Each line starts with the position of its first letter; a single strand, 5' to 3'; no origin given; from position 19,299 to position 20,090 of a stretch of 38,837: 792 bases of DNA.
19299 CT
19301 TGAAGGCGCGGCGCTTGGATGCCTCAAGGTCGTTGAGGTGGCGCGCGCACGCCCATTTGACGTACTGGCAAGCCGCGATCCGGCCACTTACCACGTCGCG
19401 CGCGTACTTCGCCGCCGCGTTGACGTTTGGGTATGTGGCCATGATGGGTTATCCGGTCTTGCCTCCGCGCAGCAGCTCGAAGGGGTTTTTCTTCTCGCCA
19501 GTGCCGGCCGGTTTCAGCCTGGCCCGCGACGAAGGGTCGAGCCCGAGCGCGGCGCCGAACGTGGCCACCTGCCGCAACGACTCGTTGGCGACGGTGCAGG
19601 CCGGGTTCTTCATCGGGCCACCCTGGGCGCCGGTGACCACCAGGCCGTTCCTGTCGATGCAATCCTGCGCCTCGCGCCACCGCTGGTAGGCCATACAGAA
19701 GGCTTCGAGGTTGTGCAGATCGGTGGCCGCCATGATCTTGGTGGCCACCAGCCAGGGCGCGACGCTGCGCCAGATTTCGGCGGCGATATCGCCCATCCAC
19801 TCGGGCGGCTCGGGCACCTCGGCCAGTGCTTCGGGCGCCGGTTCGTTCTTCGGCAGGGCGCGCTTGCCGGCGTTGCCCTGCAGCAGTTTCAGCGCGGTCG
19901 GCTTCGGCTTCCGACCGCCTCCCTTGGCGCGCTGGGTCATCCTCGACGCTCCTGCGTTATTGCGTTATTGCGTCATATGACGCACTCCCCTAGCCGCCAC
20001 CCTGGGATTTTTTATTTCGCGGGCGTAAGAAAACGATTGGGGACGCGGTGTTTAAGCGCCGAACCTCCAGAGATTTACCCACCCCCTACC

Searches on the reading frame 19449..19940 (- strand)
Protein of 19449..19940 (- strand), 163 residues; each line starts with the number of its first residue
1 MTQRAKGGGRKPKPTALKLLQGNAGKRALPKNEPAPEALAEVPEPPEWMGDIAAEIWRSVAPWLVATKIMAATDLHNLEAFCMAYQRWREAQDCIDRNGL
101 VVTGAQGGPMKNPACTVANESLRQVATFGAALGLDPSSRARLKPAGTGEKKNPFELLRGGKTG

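Call 16: search_protein_families(library=phrogs, proteins=[window:19449-19940:-], max_evalue=0.01)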
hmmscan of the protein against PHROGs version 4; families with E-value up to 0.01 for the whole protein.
window:19449-19940:- (163 aa): 3 families
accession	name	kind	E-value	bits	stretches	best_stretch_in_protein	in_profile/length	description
phrog_83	-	head and packaging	9.6e-54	183.4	1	5-161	39-203/246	terminase small subunit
phrog_20620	-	head and packaging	2.5e-07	32.1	1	79-143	5-69/89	terminase small subunit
phrog_34561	-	head and packaging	5.9e-06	27.4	1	68-130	29-91/145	terminase small subunit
